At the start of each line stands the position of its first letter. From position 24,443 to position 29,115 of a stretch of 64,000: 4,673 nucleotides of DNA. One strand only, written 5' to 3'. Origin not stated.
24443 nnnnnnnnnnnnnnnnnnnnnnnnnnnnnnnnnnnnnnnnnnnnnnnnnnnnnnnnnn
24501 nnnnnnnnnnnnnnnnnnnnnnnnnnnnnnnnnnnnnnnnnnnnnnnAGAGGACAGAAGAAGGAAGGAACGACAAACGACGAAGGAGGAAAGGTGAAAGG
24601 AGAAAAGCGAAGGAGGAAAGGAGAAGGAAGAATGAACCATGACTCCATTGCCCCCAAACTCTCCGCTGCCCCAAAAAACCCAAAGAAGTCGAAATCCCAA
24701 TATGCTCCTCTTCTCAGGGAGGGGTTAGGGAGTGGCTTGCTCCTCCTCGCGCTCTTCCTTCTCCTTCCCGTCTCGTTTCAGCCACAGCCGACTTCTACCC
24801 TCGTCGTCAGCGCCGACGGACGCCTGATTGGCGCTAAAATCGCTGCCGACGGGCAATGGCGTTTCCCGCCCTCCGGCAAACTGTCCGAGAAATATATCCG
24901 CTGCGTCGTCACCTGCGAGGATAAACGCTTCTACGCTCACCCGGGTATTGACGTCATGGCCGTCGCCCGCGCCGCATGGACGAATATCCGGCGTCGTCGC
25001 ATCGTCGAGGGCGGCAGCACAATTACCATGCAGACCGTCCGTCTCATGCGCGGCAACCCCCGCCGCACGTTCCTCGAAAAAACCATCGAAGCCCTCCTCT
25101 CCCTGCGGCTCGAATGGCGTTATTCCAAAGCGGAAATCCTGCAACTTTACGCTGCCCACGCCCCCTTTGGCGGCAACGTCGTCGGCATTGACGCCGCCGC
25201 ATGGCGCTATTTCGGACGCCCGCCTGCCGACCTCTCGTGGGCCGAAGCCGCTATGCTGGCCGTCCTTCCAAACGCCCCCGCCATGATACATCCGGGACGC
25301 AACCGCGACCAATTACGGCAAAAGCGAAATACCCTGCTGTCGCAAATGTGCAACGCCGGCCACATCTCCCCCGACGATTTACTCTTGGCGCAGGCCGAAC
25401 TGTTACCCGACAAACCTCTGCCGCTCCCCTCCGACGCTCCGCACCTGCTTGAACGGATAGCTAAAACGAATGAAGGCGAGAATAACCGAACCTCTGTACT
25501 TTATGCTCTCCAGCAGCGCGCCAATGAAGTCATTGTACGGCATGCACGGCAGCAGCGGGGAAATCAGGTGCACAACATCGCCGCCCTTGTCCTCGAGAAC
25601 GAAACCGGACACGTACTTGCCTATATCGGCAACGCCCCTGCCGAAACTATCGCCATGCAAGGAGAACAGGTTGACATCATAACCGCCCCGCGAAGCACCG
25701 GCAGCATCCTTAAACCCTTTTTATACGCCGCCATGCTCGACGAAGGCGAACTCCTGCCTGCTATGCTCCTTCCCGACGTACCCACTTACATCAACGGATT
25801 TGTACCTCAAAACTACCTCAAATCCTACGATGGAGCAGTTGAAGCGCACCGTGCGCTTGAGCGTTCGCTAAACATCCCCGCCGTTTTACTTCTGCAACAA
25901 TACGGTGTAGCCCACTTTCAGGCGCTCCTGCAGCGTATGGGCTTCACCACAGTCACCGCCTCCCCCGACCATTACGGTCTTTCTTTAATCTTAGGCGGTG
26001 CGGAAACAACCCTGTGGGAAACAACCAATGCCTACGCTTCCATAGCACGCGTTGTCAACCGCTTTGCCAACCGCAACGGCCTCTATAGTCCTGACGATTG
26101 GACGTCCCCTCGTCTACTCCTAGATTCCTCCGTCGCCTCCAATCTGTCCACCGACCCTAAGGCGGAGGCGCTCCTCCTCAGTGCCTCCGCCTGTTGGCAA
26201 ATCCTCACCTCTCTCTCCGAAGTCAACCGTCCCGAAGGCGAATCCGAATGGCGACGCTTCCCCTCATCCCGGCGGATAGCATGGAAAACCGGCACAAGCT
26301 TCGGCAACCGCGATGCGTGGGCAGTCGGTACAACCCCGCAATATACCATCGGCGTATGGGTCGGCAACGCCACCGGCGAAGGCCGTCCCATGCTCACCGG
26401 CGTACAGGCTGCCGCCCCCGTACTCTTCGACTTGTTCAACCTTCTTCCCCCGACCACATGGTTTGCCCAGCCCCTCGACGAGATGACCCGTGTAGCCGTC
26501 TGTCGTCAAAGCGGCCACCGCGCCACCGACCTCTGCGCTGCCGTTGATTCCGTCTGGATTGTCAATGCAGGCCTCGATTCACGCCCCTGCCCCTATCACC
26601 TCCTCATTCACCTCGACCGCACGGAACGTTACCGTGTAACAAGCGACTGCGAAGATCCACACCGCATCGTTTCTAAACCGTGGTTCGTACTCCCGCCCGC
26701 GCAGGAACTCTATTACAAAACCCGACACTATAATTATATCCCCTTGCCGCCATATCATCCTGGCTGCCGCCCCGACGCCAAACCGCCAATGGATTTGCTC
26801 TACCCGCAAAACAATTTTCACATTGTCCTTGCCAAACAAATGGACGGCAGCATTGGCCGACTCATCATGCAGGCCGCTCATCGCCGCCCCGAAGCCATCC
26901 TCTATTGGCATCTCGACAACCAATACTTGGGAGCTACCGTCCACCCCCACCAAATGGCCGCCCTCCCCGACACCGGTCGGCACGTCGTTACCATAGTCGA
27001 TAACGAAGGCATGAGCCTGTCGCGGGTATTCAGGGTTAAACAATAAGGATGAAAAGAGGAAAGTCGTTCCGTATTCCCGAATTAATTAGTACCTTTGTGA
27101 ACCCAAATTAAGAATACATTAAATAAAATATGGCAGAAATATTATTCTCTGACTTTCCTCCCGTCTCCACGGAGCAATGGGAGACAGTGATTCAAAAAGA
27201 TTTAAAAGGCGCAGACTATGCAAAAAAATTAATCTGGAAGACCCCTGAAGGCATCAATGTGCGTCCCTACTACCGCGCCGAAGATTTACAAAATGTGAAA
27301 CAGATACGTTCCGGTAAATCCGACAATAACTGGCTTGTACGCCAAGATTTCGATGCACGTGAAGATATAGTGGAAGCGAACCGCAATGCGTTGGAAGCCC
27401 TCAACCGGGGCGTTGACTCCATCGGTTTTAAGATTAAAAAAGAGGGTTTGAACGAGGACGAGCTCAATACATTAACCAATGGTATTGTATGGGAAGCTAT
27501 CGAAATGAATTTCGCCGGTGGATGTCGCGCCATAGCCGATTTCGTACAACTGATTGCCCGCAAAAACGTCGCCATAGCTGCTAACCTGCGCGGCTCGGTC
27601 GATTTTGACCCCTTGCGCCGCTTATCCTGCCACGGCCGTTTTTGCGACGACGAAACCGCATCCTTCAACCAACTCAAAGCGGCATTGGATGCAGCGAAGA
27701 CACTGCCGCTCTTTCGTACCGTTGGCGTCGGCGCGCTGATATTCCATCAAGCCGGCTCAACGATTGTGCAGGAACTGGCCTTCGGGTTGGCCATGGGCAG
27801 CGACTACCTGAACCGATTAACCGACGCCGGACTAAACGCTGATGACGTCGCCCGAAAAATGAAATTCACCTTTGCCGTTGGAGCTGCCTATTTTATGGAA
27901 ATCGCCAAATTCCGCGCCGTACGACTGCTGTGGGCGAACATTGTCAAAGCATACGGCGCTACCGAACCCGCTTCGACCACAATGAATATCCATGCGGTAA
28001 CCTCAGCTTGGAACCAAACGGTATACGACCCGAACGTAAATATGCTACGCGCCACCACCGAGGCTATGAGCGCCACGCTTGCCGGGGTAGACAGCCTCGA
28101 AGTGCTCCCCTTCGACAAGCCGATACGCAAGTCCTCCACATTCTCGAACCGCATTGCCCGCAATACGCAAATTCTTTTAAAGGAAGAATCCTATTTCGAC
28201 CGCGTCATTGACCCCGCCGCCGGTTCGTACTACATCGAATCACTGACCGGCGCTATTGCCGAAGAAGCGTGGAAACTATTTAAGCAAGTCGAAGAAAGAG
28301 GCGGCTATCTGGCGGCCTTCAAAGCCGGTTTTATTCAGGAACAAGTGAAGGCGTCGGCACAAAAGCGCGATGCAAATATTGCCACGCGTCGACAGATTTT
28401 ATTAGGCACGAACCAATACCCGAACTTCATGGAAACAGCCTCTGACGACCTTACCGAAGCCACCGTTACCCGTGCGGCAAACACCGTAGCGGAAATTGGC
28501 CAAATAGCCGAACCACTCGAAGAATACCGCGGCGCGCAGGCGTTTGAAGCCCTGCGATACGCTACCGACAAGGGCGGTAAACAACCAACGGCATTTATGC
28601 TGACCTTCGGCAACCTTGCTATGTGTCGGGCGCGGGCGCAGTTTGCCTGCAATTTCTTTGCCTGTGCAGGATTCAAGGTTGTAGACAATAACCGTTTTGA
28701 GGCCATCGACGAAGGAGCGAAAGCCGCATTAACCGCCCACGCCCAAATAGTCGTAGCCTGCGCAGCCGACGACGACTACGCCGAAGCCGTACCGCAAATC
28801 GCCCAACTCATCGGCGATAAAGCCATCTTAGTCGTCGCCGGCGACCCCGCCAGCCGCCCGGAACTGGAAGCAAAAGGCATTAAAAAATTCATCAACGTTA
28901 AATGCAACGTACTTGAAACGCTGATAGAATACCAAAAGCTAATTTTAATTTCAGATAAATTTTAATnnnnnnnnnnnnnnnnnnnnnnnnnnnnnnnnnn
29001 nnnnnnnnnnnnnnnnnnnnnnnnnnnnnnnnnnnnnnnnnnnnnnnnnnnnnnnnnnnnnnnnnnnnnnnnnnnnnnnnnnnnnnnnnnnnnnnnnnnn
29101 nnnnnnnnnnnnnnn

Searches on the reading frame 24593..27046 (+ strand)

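Call 8: search_protein_families(library=pfam, proteins=[window:24593-27046:+], max_evalue=0.01)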
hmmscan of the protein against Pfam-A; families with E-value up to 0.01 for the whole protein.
window:24593-27046:+ (817 aa): 3 families
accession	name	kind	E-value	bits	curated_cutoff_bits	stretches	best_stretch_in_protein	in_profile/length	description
PF00912.28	Transgly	-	1.2e-51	175.2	27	1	92-252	17-177/178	Transglycosylase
PF06832.18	BiPBP_C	-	1.3e-15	57.5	26.8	1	723-810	2-87/90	Penicillin-Binding Protein C-terminus Family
PF00905.27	Transpeptidase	-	7.5e-11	42.2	22.1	1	330-591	2-279/299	Penicillin binding protein transpeptidase domain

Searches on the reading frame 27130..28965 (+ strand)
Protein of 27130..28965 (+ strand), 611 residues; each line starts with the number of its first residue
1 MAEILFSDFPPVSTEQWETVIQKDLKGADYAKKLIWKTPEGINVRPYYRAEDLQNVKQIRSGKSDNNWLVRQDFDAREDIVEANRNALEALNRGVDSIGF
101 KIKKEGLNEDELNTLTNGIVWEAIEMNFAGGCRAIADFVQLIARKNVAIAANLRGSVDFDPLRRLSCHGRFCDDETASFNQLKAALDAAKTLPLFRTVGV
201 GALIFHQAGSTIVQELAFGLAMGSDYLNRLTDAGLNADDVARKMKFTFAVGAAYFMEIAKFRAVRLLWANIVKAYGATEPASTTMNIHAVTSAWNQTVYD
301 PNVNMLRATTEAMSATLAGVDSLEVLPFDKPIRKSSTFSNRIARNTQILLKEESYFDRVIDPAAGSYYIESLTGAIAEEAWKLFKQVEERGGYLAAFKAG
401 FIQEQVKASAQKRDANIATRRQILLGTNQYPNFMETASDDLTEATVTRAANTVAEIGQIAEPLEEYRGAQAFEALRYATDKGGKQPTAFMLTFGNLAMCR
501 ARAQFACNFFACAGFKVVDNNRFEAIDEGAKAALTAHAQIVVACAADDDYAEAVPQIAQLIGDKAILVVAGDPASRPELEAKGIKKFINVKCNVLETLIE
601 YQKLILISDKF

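Call 93: search_protein_families(library=pfam, proteins=[window:27130-28965:+], max_evalue=0.0001)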
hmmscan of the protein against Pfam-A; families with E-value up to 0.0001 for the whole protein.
window:27130-28965:+ (611 aa): 1 family
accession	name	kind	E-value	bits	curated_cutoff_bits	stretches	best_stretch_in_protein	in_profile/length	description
PF01642.28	MM_CoA_mutase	-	4.6e-131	438.3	22.1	1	37-519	1-505/512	Methylmalonyl-CoA mutase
